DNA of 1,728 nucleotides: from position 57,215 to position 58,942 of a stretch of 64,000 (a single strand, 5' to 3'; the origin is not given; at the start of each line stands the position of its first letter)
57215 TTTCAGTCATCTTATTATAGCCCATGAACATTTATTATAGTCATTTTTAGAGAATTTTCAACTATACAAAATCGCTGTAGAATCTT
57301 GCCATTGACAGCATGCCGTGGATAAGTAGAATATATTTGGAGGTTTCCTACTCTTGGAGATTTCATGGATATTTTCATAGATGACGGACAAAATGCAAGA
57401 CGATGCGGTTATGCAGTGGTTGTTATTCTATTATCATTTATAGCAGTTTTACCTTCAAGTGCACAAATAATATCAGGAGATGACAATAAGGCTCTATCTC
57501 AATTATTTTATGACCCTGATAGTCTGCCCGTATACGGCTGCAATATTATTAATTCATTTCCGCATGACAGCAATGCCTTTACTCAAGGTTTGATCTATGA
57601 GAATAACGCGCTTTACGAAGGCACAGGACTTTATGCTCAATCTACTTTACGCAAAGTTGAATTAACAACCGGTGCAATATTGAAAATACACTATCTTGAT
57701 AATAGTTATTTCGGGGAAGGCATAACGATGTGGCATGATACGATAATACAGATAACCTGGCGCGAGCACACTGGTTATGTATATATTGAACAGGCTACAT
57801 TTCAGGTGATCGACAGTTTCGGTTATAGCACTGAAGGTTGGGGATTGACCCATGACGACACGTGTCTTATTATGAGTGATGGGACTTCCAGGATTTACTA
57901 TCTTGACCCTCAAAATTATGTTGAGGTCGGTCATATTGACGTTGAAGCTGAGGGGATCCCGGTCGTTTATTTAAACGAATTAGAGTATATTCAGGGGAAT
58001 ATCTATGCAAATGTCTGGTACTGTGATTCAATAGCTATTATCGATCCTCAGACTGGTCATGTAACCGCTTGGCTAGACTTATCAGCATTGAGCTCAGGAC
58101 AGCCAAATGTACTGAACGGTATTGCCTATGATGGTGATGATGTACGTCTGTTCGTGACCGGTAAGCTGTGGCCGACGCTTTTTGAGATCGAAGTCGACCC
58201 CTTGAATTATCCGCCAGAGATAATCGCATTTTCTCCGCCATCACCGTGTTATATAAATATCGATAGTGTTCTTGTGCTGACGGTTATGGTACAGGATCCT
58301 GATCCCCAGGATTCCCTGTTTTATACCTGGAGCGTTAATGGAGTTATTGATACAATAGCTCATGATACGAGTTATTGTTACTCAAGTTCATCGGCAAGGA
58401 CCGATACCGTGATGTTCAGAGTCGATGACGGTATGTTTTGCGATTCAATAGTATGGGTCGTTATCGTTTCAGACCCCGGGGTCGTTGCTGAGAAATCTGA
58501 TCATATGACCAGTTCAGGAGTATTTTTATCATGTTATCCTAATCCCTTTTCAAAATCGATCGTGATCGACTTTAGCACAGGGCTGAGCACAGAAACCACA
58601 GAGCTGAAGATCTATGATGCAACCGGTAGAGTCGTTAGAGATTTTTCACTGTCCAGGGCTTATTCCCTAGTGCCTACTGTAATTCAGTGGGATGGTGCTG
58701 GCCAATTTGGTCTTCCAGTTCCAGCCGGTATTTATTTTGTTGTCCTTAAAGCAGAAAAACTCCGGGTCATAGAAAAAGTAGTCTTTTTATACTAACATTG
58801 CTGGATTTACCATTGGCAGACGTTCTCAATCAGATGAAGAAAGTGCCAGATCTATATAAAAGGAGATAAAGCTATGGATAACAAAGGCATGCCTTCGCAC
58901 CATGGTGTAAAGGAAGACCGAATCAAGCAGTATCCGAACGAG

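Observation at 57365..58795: Plant-type glutaminyl cyclase exported as a T9SS cargo, with cargo signal peptides ending 'SSA|Q'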

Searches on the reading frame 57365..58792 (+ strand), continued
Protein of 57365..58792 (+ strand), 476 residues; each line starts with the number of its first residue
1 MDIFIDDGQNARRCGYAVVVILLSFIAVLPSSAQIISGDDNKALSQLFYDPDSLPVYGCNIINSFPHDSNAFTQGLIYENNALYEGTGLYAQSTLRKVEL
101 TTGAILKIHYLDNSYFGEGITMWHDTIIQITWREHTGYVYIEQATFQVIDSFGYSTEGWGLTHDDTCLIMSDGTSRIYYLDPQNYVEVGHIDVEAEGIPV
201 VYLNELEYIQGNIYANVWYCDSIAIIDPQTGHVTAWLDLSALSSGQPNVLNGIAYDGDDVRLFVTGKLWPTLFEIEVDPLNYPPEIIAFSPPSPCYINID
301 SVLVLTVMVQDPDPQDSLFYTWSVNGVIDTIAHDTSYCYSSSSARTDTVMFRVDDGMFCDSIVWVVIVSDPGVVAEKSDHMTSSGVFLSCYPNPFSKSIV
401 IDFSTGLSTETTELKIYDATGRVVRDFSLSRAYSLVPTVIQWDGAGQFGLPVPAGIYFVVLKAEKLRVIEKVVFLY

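Call 20: find_related_loci(query=A1, collection=metagenome_contigs, flank=10000)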
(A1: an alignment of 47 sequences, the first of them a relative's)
Query A1 (476 aa) in metagenome_contigs; peptide patterns used: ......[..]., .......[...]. (x = any residue, [..] = any of these).
600 stretches matched a pattern (row limit reached: there are more); 588 encode a relative of the query (tblastn E <= 1e-3); the best 80 are kept; 80 distinct loci.
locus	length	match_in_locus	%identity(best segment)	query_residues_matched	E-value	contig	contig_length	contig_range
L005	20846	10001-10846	51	12-297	4e-87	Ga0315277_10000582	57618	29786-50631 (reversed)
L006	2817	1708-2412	57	55-285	1e-88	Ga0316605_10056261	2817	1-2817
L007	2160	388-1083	57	50-277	3e-87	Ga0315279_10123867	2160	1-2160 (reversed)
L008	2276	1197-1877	55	55-277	3e-83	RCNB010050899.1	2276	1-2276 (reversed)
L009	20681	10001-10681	55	55-277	1e-80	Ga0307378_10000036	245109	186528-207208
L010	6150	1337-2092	52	56-305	4e-80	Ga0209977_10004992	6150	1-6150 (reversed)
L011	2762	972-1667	54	50-277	2e-81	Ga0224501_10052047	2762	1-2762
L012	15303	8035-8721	55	52-277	1e-79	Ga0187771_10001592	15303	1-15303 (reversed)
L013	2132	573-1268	55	52-279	7e-83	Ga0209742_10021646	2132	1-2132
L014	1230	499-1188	55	52-277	1e-85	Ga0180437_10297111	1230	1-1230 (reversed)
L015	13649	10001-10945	45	4-293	7e-79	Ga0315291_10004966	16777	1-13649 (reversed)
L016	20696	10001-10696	55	50-277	5e-79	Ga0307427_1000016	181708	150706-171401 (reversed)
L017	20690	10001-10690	56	53-277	1e-78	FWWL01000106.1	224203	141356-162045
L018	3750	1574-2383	49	12-277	5e-79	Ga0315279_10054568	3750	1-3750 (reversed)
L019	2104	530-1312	48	11-277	3e-81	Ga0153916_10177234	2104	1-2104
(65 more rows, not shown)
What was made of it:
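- Tried and rejected: Metagenome scan with the orthologue alignment (call 20).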

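Call 26: find_encoding_contigs(protein=P0045, flank=10000, max_places=1)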
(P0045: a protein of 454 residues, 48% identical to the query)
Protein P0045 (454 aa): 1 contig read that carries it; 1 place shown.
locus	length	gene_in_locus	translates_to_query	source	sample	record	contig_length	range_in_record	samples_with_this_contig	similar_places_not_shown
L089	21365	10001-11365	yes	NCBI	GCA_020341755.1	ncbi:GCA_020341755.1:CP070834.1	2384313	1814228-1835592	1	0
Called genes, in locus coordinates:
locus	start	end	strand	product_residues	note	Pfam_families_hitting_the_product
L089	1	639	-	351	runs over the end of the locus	PF21948:LplA-B_cat, PF10437:Lip_prot_lig_C (faint)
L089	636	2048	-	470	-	PF01565:FAD_binding_4, PF02913:FAD-oxidase_C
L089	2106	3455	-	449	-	PF00072:Response_reg, PF21714:KaiA_N (faint), PF00158:Sigma54_activat, PF01078:Mg_chelatase (weak), PF14532:Sigma54_activ_2, PF07728:AAA_5, PF25601:AAA_lid_14, PF02954:HTH_8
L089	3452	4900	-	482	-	PF02518:HATPase_c, PF13589:HATPase_c_3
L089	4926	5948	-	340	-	-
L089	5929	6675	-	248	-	PF26390:MamS_MamX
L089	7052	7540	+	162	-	PF11026:DUF2721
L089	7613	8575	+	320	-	PF23381:Beta-prop_IFT122_1st (faint)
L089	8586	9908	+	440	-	PF18962:Por_Secre_tail (weak), PF13860:FlgD_ig (weak)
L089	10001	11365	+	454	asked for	PF05096:Glu_cyclase_2, PF18962:Por_Secre_tail (faint)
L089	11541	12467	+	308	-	PF00881:Nitroreductase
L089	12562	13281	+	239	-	PF08241:Methyltransf_11, PF13649:Methyltransf_25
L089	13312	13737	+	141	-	PF01643:Acyl-ACP_TE, PF13279:4HBT_2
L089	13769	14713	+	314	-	PF01734:Patatin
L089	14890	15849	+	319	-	PF04055:Radical_SAM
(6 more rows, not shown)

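Call 39: predict_structure(alignment_id=A1)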
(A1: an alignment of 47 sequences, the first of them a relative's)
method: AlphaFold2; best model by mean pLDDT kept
length: 476 residues; sequences in the alignment: 47
mean_pLDDT: 85.8   pTM: 0.66
mean pLDDT of the five models: 85.8, 84.5, 82.8, 82.1, 80.6
residues with pLDDT >= 90: 276; 70-90: 133; 50-70: 42; < 50: 25
segments of 3 or more residues with pLDDT < 50: 29-51
pLDDT, mean of each block of 10 residues (from residue 1): 57 75 67 40 43 83 95 95 92 94 96 90 94 88 95 87 96 96 94 95 95 93 95 95 84 93 95 93 89 85 92 86 96 93 94 91 90 54 73 85 76 91 87 64 92 93 86 86
secondary structure, 60 per line:
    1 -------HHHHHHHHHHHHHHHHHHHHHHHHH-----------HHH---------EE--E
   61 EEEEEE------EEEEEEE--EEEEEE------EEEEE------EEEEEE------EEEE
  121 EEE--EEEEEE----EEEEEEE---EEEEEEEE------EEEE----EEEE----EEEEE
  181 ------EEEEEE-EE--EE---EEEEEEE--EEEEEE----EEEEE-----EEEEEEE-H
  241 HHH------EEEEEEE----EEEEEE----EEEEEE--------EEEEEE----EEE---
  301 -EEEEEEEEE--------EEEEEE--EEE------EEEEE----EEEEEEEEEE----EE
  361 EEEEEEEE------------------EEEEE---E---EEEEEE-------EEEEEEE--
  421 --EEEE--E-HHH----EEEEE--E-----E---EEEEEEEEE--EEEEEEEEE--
elements in order: H8-32 E60-66 E73-79 E82-87 E94-98 E105-110 E117-123 E126-131 E136-142 E146-153 E160-163 E168-171 E176-180 E187-192 E203-209 E212-217 E222-226 E232-238 H240-243 E250-256 E261-266 E271-276 E285-290 E295-297 E302-310 E319-324 E327-329 E336-340 E345-354 E359-368 E387-391 E399-404 E412-418 E423-426 E438-442 E455-463 E466-474
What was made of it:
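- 57365..57463 (+): Signal peptide, aa 1-33 (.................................). The AlphaFold2 model shows a helix at aa 8-32 (call 39).
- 57464..57526 (+): Predicted mature N-terminus Gln34 (codon 57464-57466) followed by a flexible linker, aa 34-54. pLDDT is below 50 for aa 29-51 (call 39).
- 58217..58468 (+): PKD/Ig-like beta-sandwich spacer, aa 285-368. The model shows seven strands, with 10-residue block mean pLDDT of 85-96 (call 39).
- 58523..58792 (+): T9SS type-A C-terminal sorting domain, aa 387-476. The model shows a beta-sandwich (call 39).
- AlphaFold2 model: mean pLDDT 85.8, with separate propeller, Ig-like and CTD modules (call 39).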

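Call 59: fold_search(model_id=the predicted structure, library=pdb)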
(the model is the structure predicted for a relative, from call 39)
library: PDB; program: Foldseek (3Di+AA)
matches with E <= 10: 1775; with E <= 0.001: 814
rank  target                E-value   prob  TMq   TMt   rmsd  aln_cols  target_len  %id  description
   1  3mbr                  9.8e-27  1.00  0.46  0.91   2.5       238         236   48  Crystal Structure of the Glutaminyl Cyclase from Xanthomonas campestris (released 2010-06-30)
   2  3nol                  3.5e-26  1.00  0.46  0.92   1.6       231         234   47  Crystal structure of Zymomonas mobilis Glutaminyl Cyclase (trigonal form) (released 2010-11-03)
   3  2iwa                  1.0e-25  1.00  0.46  0.84   1.8       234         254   44  Unbound glutaminyl cyclotransferase from Carica papaya. (released 2006-07-04)
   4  2faw_A                1.3e-24  1.00  0.45  0.85   1.5       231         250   44  crystal structure of papaya glutaminyl cyclase (released 2006-10-03)
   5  3nok_A                1.1e-22  1.00  0.45  0.89   1.8       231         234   36  Crystal structure of Myxococcus xanthus Glutaminyl Cyclase (released 2010-11-03)
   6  3nok_B                2.5e-22  1.00  0.45  0.91   1.6       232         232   37  Crystal structure of Myxococcus xanthus Glutaminyl Cyclase (released 2010-11-03)
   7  1l0q_A                7.7e-12  1.00  0.30  0.35  15.8       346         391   15  Tandem YVTN beta-propeller and PKD domains from an archaeal surface layer protein (released 2002-11-06)
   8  6za2_B                9.1e-10  1.00  0.18  0.08  25.4       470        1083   11  Crystal structure of dimeric latent PorU from Porphyromonas gingivalis (released 2021-09-29)
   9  6za2_A                9.1e-10  1.00  0.18  0.09  25.4       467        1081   12  Crystal structure of dimeric latent PorU from Porphyromonas gingivalis (released 2021-09-29)
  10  6y7o_A                1.1e-09  1.00  0.26  0.35  20.6       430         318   10  The complex between the eight-bladed symmetrical designer protein Tako8 and the silicotungstic acid Keggin (STA) (released 2020-12-16)
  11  8z68_B                9.2e-09  1.00  0.29  0.39   6.1       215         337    8  Cryo-EM structure of the hGPR68-Gs complex in pH6.8 (released 2025-04-23)
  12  4hdj                  9.6e-09  1.00  0.27  0.34  20.5       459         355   12  Crystal Structure of BamB from Pseudomonas aeruginosa (released 2013-04-24)
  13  9mgf_B                1.2e-08  1.00  0.26  0.32  19.4       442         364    8  beta-barrel assembly machine from Escherichia coli in a middle state of substrate assembly (released 2025-12-17)
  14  6g6o_A                1.4e-08  1.00  0.26  0.35  21.0       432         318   12  Crystal structure of the computationally designed Ika8 protein: crystal packing No.1 in P63 (released 2018-11-28)
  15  9a3d_MODEL_1_A        1.8e-08  1.00  0.27  0.31  22.2       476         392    7  Model of E. coli BamB by in-cell photo-crosslinking MS and deep learning (released 2023-02-24)
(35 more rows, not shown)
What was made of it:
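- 57527..58195 (+): Five-bladed beta-propeller QC domain, aa 55-277. Catalytic residues are E118 (57716-57718), N204 (57974-57976) and K267 (58163-58165). Foldseek target-normalised TM-score 0.84-0.92 to five QC structures (call 59).
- Foldseek gives TM 0.84-0.92 to XcQC, ZmQC, papaya QC and MxQC (call 59). PDB 1l0q was the first non-QC structural hit (call 59).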

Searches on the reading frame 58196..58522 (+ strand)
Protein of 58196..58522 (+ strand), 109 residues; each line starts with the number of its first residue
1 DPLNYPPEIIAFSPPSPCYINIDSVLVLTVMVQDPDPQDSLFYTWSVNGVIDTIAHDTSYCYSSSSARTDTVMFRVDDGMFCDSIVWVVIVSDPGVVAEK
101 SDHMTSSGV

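Call 42: search_protein_families(library=pfam, proteins=[window:58196-58522:+], max_evalue=10)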
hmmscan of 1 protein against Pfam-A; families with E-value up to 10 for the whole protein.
seq(109 aa): 2 families
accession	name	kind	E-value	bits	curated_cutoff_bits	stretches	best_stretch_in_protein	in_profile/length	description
PF16820.11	PKD_3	-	0.0089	16.3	26.3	1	6-77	1-67/68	PKD-like domain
PF17963.7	Big_9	-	0.011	17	23.6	1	20-80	13-78/89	Bacterial Ig domain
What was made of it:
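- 58217..58468 (+): Pfam gives only weak PKD_3 (E=0.009) and Big_9 (E=0.011) matches, below the cutoffs (call 42).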

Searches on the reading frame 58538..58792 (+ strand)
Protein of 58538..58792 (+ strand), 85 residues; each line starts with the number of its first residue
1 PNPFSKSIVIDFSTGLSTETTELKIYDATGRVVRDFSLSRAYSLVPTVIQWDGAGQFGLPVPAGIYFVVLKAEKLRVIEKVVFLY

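Call 35: search_protein_representatives(alignment_id=A2)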
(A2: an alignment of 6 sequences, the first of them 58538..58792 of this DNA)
Query: 6 sequences, 84 profile positions. Proteins with E-value up to 0.001 (for the whole library): 244033; up to 1e-10: 17479; up to 1e-30: 36. The best 150 are listed.
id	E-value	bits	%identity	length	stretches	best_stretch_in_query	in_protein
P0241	1.2e-103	355.4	-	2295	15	3-66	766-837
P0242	2.7e-95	328.6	-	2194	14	6-66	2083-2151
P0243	6.6e-73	256.9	-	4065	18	24-75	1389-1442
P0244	6.3e-68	240.9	-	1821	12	6-72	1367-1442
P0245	4.7e-67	238.1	-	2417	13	7-75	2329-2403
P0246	6.0e-67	237.8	-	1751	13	10-68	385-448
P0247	1.5e-65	233.3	-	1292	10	5-71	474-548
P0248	3.8e-64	228.8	-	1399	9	5-73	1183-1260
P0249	2.3e-62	223.1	-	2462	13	6-66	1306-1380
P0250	1.6e-61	220.4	-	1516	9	2-68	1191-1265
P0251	1.1e-53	195.3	-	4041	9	15-73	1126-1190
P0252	1.7e-47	175.5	-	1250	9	5-68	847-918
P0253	4.3e-44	164.5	-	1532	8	10-70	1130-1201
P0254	2.2e-42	159.0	-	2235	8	5-73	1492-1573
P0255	3.0e-40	152.2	-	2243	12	6-66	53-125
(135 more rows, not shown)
